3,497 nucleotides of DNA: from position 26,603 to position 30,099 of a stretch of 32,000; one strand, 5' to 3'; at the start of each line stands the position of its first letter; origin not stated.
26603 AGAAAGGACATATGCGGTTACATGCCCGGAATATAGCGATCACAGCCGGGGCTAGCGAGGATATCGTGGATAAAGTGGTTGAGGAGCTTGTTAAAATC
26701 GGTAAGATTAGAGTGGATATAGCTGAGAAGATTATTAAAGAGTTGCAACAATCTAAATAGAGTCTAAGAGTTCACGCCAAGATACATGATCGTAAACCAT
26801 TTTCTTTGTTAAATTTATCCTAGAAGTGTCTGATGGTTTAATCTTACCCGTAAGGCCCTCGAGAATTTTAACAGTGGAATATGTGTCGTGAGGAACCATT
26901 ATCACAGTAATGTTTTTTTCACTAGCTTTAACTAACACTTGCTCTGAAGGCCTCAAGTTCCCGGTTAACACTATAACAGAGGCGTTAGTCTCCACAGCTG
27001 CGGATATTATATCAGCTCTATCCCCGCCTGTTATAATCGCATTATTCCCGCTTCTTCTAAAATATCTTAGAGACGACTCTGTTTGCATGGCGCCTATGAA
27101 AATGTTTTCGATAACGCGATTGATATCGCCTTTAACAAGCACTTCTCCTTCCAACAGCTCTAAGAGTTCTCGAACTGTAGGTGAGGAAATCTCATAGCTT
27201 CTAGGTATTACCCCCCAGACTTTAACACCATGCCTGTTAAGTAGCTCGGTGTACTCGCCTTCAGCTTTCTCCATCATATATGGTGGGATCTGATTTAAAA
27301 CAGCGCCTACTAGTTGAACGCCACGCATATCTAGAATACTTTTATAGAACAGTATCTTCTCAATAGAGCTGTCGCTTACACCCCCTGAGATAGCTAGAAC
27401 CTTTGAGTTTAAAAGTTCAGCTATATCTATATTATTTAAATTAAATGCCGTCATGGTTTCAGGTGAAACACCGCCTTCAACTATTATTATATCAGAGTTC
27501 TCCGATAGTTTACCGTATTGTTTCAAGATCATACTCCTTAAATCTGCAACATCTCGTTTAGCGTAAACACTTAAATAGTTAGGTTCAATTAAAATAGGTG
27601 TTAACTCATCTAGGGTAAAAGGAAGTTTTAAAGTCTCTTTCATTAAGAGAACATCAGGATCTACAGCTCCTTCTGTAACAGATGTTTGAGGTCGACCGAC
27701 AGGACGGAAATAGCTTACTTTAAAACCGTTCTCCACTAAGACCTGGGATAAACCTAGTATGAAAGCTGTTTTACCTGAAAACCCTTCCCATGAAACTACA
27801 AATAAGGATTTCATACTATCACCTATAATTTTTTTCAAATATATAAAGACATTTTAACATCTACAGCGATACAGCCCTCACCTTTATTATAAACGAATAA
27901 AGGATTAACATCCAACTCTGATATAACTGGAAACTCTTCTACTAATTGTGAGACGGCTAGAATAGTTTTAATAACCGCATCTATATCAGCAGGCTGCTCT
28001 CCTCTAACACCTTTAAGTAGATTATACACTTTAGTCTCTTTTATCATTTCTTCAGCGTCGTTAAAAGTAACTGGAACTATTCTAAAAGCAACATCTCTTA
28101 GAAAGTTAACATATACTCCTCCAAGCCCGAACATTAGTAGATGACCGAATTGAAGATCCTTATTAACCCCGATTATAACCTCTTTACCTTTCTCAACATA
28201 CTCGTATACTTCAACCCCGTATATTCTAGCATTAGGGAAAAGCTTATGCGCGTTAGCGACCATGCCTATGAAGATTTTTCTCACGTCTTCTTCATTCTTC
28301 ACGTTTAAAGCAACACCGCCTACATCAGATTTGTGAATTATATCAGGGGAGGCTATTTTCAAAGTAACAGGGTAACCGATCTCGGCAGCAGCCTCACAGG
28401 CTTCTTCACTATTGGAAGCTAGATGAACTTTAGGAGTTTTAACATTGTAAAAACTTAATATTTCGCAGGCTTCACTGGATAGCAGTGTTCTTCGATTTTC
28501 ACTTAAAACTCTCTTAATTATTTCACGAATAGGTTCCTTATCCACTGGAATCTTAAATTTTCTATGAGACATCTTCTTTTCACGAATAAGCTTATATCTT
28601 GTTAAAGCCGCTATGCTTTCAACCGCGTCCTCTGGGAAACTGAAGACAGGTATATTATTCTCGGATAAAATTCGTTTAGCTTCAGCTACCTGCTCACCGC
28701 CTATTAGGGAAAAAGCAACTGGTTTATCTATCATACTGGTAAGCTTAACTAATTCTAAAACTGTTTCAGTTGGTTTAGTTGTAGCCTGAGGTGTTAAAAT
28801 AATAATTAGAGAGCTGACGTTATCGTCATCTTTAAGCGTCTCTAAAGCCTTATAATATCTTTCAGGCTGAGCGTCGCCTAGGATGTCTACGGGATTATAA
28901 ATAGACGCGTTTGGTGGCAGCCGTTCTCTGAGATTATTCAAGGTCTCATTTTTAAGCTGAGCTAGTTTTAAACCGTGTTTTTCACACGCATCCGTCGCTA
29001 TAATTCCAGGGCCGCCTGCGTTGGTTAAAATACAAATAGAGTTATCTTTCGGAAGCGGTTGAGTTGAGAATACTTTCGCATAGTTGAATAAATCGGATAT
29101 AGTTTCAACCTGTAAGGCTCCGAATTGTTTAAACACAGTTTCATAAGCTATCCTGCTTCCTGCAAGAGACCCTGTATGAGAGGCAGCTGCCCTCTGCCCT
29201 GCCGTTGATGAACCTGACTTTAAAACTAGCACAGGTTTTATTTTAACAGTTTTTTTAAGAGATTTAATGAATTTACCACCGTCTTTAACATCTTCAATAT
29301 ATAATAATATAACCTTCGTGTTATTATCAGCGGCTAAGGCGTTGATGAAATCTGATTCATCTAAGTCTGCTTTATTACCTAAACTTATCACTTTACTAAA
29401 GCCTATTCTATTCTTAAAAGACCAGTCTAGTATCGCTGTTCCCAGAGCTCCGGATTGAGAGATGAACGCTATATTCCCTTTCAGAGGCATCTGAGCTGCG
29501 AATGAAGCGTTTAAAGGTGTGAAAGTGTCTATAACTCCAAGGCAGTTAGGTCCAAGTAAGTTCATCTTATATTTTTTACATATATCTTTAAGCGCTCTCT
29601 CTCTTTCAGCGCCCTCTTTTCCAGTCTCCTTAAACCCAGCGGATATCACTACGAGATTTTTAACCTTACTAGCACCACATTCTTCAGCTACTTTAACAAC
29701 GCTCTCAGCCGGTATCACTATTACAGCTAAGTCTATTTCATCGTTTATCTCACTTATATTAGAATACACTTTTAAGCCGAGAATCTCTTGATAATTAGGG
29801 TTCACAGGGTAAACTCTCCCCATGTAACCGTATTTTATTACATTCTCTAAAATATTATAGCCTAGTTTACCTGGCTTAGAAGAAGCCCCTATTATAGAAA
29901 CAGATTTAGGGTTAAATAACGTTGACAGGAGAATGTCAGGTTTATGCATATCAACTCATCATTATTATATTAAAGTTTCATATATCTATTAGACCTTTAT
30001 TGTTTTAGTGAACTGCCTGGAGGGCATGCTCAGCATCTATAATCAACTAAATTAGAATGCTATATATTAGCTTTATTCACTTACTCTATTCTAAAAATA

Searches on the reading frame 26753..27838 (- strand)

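Call 8: search_protein_families(library=pfam, proteins=[window:26753-27838:-], max_evalue=0.001)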
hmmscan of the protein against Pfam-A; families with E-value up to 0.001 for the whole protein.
window:26753-27838:- (361 aa): 3 families
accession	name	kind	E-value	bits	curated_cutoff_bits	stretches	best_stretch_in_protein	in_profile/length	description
PF07085.17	DRTGG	-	6e-29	100.4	25.2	1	224-327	1-103/105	DRTGG domain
PF13500.12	AAA_26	-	3.5e-22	79.7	27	1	11-220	2-197/198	AAA domain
PF01656.29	CbiA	-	2e-05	25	25.4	1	13-219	2-117/125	CobQ/CobB/MinD/ParA nucleotide binding domain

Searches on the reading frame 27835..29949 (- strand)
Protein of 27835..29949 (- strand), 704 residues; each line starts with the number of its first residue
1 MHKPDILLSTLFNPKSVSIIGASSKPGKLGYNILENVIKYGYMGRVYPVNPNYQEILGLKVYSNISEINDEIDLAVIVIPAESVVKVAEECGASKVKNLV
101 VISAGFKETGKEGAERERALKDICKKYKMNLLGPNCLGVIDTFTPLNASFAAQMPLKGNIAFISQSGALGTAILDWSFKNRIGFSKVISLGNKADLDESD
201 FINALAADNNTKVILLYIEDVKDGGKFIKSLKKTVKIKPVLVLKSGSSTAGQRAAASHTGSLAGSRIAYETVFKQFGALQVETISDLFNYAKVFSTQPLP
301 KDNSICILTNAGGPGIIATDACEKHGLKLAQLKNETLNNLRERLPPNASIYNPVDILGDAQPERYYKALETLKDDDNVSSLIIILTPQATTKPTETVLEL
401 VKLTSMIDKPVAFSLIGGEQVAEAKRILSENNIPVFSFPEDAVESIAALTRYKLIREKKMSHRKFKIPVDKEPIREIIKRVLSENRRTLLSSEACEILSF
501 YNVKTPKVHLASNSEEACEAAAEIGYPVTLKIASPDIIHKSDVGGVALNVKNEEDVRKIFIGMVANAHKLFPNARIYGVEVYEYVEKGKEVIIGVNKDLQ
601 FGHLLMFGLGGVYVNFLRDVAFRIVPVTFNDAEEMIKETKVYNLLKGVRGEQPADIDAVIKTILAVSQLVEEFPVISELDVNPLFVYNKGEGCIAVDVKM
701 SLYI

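Call 8: search_protein_families(library=pfam, proteins=[window:27835-29949:-], max_evalue=0.001)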
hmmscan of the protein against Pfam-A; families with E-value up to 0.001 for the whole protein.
window:27835-29949:- (704 aa): 7 families
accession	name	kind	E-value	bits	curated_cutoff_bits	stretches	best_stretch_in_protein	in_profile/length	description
PF13549.11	ATP-grasp_5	-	4.6e-80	268.6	27.6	1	481-702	2-221/221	ATP-grasp domain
PF13607.11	Succ_CoA_lig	-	2e-53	180.3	27.4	1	157-294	1-138/138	Succinyl-CoA ligase like flavodoxin domain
PF13380.12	CoA_binding_2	-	5.9e-27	94.9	22.8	1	15-140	1-114/116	CoA binding domain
PF02629.25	CoA_binding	-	8.5e-17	62.2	22.3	1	14-105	3-97/97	CoA binding domain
PF19045.5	Ligase_CoA_2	-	3.3e-15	56.9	23.7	1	306-443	2-145/162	Ligase-CoA domain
PF00549.24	Ligase_CoA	-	9.7e-05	22.9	24.5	0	338-444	13-123/128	CoA-ligase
PF01408.29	GFO_IDH_MocA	-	0.00022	22.3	24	0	365-424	50-108/120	Oxidoreductase family, NAD-binding Rossmann fold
